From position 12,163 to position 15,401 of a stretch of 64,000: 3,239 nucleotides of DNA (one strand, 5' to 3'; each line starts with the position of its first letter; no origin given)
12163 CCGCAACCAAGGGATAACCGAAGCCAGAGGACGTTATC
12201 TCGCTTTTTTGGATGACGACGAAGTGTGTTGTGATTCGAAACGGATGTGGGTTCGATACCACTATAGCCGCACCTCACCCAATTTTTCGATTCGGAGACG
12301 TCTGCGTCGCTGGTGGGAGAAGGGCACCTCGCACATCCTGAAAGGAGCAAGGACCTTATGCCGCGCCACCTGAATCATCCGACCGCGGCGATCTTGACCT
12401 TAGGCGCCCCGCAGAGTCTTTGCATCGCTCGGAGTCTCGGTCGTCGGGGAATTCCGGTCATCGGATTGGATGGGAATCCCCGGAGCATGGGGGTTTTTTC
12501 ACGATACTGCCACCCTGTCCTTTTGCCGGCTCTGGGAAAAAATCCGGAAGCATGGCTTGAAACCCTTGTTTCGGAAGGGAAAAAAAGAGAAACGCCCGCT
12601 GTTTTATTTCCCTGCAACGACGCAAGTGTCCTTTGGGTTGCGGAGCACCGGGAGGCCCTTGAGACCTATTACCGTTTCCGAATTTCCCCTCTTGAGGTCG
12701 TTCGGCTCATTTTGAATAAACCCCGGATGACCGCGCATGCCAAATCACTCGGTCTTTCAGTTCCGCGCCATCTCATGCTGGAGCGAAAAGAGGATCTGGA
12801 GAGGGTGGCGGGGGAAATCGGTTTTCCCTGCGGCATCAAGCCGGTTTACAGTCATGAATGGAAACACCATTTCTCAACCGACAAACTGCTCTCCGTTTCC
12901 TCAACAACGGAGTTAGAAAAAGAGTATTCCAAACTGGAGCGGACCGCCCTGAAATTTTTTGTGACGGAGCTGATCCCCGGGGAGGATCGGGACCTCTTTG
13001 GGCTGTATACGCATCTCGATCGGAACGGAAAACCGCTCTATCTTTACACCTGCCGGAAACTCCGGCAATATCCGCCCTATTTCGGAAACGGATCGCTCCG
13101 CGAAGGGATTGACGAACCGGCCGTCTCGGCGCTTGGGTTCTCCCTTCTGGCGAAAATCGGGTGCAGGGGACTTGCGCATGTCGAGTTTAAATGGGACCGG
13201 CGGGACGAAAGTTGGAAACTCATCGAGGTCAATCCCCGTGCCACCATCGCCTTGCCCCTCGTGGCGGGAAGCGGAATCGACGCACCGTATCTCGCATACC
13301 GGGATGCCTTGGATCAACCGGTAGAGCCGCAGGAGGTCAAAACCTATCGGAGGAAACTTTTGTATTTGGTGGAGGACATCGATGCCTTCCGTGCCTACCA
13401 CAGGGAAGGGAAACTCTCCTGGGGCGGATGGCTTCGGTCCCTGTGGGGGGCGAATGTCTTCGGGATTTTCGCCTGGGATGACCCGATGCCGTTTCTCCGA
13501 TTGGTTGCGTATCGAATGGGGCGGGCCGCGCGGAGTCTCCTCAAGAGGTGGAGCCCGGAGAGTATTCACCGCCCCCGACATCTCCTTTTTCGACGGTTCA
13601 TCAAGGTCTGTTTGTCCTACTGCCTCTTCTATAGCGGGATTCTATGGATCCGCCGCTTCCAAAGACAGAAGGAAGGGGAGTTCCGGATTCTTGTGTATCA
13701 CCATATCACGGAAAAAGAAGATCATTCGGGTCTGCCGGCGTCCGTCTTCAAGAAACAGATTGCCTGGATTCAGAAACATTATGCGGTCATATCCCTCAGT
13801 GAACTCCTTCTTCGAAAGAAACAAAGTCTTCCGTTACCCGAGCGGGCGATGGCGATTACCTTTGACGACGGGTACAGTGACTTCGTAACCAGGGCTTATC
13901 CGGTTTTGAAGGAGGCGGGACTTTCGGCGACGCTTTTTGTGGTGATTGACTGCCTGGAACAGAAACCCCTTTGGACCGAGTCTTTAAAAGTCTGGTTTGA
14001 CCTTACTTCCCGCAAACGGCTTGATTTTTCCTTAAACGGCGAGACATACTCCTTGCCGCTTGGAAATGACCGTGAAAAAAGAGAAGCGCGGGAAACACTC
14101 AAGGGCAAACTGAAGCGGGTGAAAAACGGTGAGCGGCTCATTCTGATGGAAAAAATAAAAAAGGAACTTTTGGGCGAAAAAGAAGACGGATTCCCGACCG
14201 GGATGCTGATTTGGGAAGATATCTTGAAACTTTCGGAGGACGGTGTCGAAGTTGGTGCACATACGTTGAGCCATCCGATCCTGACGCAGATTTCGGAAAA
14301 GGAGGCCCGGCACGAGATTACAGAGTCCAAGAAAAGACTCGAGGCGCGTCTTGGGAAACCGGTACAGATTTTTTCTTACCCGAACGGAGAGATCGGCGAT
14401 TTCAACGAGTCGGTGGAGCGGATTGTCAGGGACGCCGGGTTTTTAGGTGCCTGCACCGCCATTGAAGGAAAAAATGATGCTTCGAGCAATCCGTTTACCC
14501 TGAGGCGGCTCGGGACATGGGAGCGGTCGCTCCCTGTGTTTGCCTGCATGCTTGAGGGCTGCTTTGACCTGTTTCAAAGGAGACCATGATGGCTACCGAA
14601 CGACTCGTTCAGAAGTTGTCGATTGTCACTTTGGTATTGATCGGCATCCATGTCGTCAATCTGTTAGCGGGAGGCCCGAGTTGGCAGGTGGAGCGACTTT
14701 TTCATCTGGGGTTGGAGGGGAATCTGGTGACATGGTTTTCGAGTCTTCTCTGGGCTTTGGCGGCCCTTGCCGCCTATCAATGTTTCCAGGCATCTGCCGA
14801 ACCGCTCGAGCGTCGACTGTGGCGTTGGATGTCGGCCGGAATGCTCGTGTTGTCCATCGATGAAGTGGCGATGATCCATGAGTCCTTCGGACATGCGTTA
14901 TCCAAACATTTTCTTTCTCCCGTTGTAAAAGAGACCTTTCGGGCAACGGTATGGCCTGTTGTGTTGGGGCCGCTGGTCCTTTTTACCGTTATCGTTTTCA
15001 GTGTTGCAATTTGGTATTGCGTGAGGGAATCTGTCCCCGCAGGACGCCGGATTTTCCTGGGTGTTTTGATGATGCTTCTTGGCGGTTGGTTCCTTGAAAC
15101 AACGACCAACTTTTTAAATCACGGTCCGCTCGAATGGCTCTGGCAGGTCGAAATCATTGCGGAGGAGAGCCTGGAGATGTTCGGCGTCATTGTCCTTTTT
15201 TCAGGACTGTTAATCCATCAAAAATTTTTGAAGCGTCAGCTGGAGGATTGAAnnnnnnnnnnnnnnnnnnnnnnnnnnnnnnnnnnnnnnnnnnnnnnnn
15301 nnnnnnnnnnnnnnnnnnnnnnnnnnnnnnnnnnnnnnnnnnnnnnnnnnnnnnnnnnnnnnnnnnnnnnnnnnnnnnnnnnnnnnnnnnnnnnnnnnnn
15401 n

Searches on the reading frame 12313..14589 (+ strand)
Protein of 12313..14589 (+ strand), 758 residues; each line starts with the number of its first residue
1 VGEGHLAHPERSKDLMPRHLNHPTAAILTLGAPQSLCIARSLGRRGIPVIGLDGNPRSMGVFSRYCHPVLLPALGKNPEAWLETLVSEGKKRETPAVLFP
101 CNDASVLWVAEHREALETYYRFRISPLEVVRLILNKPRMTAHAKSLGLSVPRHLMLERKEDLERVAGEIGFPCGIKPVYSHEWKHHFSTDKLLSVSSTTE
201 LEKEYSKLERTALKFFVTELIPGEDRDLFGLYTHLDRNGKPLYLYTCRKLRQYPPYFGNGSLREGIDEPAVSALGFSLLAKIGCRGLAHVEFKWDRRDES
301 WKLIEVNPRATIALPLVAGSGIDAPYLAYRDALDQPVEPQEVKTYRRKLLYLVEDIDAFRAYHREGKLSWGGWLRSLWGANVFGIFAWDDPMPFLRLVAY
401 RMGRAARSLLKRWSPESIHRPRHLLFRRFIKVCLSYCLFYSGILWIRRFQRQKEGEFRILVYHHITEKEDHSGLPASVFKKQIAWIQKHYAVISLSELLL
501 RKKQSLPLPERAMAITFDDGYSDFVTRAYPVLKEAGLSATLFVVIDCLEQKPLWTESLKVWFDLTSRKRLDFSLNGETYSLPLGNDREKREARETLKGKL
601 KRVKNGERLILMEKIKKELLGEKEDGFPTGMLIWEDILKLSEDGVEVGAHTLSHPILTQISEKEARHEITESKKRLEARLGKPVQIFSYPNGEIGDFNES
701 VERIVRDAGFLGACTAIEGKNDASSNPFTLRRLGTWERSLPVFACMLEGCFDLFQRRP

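Call 3: search_protein_families(library=pfam, proteins=[window:12313-14589:+], max_evalue=0.01)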
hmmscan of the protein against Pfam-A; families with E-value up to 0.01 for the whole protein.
window:12313-14589:+ (758 aa): 3 families
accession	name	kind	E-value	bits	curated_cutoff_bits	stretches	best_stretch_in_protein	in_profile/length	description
PF01522.26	Polysacc_deac_1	-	2.7e-25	89.2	23.1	1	508-710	4-121/124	Polysaccharide deacetylase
PF15632.11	ATPgrasp_Ter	-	9.4e-06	25.9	29.1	1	266-343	44-117/131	ATP-grasp in the biosynthetic pathway with Ter operon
PF02786.22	CPSase_L_D2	-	0.0047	16.9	19.8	0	277-316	147-186/211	Carbamoyl-phosphate synthase L chain, ATP binding domain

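Call 4: search_protein_families(library=ncbifam, proteins=[window:12313-14589:+], max_evalue=0.01)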
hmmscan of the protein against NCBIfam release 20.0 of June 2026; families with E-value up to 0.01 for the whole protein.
window:12313-14589:+ (758 aa): 20 families
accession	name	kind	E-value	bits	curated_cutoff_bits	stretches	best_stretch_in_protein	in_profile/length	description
TIGR03938.2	deacetyl_PgaB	equivalog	1.8e-17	62.9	321.9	1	456-549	2-102/621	poly-beta-1,6-N-acetyl-D-glucosamine N-deacetylase PgaB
NF011177.0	PRK14582.1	equivalog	4.3e-12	45.1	923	1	454-541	46-137/671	poly-beta-1,6-N-acetyl-D-glucosamine N-deacetylase PgaB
NF011176.0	PRK14581.1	equivalog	5.3e-12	44.7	1091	1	455-544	47-140/673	poly-beta-1,6-N-acetyl-D-glucosamine N-deacetylase PgaB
NF005315.0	PRK06849.1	equivalog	6e-12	45.3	406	1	28-399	8-356/389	hypothetical protein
TIGR03933.1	PIA_icaB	equivalog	9.9e-12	44.9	248.35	1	475-549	36-110/245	intercellular adhesin biosynthesis polysaccharide N-deacetylase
NF009402.0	PRK12767.1-1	equivalog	2.6e-09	36.3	218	1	40-343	21-310/329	carbamoyl phosphate synthase-like protein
TIGR02764.1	spore_ybaN_pdaB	equivalog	3.7e-09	36.6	237.4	1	639-710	53-121/191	polysaccharide deacetylase family sporulation protein PdaB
NF045820.1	PgAcgDacpgdA_Strep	equivalog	2.4e-08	33.2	800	1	635-696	310-372/463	peptidoglycan-N-acetylglucosamine deacetylase PgdA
TIGR02884.1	spore_pdaA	equivalog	8.1e-08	32.2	298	1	637-710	82-153/224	delta-lactam-biosynthetic de-N-acetylase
TIGR04243.1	nodulat_NodB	equivalog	4.7e-06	26.2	240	1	638-709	48-117/197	chitooligosaccharide deacetylase NodB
NF045821.1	PgAcgDacpgdA1_Bac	equivalog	7.9e-06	24.9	400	1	637-695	133-191/282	peptidoglycan-N-acetylglucosamine deacetylase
TIGR02873.1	spore_ylxY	hypoth_equivalog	4.4e-05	22.8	391.5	1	639-706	132-196/268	probable sporulation protein, polysaccharide deacetylase family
NF009404.0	PRK12767.1-3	equivalog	7.3e-05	21.8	316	1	79-180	55-156/344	carbamoyl phosphate synthase-like protein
NF050820.1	PolSacchBiosHfsH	equivalog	0.00064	19.5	400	1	635-696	84-145/249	oligosaccharide deacetylase HfsH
TIGR01369.1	CPSaseII_lrg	equivalog_domain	0.0014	16.3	1027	0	279-341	812-873/1052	carbamoyl-phosphate synthase (glutamine-hydrolyzing) large subunit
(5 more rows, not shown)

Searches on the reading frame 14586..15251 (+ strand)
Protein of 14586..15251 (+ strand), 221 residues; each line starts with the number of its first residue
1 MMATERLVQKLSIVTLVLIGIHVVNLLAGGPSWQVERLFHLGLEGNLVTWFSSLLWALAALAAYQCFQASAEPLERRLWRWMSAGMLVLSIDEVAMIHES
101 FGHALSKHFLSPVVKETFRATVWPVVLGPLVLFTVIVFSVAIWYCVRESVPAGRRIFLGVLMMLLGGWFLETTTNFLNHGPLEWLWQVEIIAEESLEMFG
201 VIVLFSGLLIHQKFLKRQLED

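Call 3: search_protein_families(library=pfam, proteins=[window:14586-15251:+], max_evalue=0.01)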
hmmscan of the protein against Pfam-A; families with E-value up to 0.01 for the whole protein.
window:14586-15251:+ (221 aa): 1 family
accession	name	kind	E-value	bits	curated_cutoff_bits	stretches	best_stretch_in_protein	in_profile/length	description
PF09930.14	DUF2162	-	0.0049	16.8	34.4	1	117-210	122-216/223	Predicted transporter (DUF2162)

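Call 4: search_protein_families(library=ncbifam, proteins=[window:14586-15251:+], max_evalue=0.01)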
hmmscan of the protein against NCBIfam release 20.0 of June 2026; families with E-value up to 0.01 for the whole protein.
window:14586-15251:+ (221 aa): 0 families

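Call 58: search_protein_families(library=pfam, proteins=[window:14586-15251:+], max_evalue=1)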
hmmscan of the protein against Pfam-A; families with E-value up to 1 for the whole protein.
window:14586-15251:+ (221 aa): 1 family
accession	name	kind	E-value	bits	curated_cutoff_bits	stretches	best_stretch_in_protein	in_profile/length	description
PF09930.14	DUF2162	-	0.0049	16.8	34.4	1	117-210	122-216/223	Predicted transporter (DUF2162)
